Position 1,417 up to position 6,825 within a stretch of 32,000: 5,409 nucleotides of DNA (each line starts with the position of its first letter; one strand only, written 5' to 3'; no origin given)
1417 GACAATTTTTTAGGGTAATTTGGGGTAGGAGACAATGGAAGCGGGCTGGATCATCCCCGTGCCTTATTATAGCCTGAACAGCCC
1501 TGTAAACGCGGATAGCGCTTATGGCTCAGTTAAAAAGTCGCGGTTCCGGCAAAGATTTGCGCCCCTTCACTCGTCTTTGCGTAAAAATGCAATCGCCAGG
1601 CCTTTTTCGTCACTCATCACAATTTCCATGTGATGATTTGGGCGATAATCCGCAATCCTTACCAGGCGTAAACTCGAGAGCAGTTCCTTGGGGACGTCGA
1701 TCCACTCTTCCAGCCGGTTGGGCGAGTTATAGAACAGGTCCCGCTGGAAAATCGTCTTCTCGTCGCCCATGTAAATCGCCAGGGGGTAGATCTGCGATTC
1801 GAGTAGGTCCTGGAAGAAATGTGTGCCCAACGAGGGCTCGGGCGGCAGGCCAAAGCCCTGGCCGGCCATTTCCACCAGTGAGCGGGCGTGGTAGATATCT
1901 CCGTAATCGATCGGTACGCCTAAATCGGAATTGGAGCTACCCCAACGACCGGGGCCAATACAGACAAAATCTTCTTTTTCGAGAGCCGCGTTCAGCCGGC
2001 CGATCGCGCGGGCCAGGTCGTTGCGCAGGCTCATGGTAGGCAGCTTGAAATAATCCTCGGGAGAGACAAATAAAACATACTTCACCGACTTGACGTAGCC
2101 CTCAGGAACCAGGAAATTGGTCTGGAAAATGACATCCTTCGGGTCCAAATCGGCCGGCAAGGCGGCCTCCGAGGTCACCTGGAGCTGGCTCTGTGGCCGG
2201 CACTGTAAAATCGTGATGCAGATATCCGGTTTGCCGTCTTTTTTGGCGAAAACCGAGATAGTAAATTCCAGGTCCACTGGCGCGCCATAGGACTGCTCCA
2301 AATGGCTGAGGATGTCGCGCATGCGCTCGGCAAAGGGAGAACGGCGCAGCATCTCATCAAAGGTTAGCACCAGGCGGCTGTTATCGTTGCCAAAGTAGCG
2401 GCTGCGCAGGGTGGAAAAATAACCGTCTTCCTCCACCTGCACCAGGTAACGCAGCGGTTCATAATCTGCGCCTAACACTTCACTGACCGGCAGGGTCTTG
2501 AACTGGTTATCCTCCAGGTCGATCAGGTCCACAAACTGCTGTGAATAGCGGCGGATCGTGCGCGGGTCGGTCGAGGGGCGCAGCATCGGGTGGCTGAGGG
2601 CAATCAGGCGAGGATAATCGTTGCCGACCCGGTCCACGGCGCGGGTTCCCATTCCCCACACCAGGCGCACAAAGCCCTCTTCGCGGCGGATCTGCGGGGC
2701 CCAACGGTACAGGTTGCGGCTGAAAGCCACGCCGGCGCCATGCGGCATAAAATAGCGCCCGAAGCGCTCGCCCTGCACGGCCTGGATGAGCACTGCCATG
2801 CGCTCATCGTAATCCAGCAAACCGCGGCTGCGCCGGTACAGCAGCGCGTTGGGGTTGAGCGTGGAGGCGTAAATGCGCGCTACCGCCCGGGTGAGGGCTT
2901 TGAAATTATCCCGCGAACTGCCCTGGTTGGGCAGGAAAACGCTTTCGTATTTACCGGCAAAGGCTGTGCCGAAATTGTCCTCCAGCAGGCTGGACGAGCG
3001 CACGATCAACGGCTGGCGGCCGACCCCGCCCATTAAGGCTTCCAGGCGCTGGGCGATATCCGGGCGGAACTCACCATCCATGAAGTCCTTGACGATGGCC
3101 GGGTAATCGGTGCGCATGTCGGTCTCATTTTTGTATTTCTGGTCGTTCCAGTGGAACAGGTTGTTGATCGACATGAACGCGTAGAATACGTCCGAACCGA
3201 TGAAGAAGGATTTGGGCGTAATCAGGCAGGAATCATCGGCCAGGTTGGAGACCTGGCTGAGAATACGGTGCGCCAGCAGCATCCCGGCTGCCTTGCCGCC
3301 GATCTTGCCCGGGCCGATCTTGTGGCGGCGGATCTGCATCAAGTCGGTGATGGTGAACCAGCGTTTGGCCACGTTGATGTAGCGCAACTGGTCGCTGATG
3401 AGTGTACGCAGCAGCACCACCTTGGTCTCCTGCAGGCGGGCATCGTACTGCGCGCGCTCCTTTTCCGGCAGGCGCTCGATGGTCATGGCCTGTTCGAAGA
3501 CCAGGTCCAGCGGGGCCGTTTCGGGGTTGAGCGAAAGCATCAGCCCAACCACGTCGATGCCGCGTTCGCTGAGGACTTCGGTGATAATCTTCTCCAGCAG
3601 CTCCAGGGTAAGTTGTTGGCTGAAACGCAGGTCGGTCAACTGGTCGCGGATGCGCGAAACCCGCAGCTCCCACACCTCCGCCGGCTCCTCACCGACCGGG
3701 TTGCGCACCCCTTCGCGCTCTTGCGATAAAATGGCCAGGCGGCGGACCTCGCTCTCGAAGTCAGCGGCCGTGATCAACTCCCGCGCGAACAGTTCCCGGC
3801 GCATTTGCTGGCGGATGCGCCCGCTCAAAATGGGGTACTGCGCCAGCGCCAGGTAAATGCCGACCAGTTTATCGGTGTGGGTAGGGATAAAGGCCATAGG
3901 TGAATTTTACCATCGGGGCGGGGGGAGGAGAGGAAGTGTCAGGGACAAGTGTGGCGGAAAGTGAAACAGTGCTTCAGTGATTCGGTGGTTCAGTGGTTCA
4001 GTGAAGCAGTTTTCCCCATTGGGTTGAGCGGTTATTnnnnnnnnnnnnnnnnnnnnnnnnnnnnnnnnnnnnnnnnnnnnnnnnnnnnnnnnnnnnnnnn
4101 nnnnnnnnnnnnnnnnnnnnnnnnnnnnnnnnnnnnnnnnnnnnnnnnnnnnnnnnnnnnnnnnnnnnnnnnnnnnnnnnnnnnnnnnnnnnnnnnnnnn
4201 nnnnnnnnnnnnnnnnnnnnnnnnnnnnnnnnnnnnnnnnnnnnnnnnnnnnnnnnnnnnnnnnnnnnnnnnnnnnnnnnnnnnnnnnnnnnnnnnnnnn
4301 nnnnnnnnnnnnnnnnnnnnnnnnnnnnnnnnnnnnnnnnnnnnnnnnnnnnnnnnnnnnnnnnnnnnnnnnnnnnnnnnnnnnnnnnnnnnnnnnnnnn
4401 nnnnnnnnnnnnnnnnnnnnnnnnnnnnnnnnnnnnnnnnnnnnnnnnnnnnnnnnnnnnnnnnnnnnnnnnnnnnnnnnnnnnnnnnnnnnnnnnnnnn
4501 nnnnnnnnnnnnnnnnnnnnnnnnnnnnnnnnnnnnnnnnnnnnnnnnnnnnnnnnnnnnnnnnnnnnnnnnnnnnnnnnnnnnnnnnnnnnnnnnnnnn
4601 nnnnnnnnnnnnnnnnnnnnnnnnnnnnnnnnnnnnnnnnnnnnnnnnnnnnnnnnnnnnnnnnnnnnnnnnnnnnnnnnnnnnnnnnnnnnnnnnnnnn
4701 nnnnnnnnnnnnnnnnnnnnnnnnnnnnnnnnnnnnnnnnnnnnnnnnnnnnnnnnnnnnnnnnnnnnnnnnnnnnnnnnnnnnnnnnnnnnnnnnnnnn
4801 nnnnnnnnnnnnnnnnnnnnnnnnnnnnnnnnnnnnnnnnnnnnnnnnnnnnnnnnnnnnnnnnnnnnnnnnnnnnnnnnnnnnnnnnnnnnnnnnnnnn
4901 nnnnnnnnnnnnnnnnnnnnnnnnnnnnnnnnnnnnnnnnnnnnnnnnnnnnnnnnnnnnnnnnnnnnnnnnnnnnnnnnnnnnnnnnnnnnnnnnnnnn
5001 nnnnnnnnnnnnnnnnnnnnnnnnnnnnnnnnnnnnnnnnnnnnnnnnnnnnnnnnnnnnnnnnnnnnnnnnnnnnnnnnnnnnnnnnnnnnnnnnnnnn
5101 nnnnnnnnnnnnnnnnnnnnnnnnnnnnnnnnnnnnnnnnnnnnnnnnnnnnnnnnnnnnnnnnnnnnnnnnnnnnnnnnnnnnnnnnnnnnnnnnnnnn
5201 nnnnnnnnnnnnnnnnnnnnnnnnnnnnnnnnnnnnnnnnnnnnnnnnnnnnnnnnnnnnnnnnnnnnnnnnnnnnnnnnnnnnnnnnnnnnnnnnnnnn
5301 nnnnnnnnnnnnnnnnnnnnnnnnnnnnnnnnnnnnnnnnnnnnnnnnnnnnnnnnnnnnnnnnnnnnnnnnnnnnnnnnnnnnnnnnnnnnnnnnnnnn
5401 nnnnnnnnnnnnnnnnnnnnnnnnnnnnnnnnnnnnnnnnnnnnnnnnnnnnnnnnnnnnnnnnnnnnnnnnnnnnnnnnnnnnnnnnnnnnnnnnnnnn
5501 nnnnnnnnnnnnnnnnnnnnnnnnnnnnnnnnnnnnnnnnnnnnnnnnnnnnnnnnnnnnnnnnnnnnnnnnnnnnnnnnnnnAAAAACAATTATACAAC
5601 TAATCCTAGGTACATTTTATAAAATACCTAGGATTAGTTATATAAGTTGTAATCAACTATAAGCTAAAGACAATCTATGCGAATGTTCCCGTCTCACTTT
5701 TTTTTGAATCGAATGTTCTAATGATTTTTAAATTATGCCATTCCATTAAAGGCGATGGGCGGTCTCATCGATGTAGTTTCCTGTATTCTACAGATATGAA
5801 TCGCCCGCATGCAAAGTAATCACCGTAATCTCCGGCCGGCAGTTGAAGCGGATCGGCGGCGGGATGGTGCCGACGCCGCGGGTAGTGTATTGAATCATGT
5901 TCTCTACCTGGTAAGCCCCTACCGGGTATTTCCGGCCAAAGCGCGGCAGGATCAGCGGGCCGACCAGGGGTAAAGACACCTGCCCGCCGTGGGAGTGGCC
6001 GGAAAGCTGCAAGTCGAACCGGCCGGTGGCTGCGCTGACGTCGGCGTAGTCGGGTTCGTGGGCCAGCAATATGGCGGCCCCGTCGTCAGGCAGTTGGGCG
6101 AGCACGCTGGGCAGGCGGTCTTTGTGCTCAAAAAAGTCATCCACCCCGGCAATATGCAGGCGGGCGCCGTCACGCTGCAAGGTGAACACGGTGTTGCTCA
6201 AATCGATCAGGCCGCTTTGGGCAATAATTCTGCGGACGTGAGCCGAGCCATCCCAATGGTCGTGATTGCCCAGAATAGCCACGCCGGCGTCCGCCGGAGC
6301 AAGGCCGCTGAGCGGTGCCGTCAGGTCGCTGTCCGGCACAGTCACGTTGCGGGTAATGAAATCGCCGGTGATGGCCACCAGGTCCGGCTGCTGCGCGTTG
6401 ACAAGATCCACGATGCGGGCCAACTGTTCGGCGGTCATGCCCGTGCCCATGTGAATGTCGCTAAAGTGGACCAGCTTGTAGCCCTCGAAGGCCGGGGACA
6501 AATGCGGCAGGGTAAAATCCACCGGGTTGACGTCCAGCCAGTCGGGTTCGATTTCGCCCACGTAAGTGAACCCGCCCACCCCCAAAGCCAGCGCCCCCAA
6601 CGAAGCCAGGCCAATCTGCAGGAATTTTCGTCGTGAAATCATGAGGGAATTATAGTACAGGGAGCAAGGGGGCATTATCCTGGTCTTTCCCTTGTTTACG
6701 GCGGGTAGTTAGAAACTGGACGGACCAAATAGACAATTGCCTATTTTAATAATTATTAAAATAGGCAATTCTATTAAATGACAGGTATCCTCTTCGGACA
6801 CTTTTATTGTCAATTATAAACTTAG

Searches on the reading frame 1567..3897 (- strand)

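Call 20: search_protein_families(library=ncbifam, proteins=[window:1567-3897:-])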
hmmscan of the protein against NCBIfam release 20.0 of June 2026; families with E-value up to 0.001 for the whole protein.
window:1567-3897:- (776 aa): 12 families
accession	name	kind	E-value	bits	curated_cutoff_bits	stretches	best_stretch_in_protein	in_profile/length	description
NF004881.0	PRK06241.2-2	equivalog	4e-11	41.9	883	1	227-381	36-188/898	phosphoenolpyruvate synthase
NF005057.0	PRK06464.1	equivalog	7.3e-10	37.5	598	1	185-459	9-265/798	phosphoenolpyruvate synthase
TIGR01418.1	PEP_synth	equivalog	1e-08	34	739.75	1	184-574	3-334/784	pyruvate, water dikinase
NF052631.1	prodigiosin_PigC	equivalog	3.8e-08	31.7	1300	1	224-374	30-167/883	prodigiosin ligase PigC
NF004531.0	PRK05878.1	equivalog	3.1e-07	29.4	456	1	312-395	142-221/534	pyruvate, phosphate dikinase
NF004883.0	PRK06241.2-4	equivalog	2.3e-06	26.1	1063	1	297-387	125-210/928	phosphoenolpyruvate synthase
NF052632.1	undecylprod_RedH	equivalog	9.8e-06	23.8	1350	1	228-373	35-162/880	undecylprodigiosin ligase RedH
NF041857.1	RIF_Ptrans_rph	equivalog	2e-05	23.1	999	1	242-374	54-182/864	rifamycin-inactivating phosphotransferase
NF004877.0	PRK06241.1-2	subfamily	3.2e-05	22.4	866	1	253-374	68-184/869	phosphoenolpyruvate synthase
NF004880.0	PRK06241.2-1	equivalog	0.00026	19.1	972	1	277-374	86-177/837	phosphoenolpyruvate synthase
NF004882.0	PRK06241.2-3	equivalog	0.0004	18.6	850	1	298-384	102-182/827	phosphoenolpyruvate synthase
NF004508.0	PRK05849.1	equivalog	0.00042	18.4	501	1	285-343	49-105/789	hypothetical protein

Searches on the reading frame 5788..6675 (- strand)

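Call 20: search_protein_families(library=ncbifam, proteins=[window:5788-6675:-])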
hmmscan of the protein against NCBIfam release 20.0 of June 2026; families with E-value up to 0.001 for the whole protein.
window:5788-6675:- (295 aa): 3 families
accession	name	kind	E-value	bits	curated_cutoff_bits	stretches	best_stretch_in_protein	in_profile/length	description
NF008460.0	PRK11340.1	equivalog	4.6e-42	144.3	188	1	12-288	2-270/271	phosphodiesterase YaeI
NF033458.1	lipid_A_LpxG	equivalog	2.4e-30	106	350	2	34-140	13-119/321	UDP-2,3-diacylglucosamine diphosphatase LpxG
TIGR00619.1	sbcd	subfamily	0.00018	21.4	77.65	1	66-155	1-102/252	exonuclease subunit SbcD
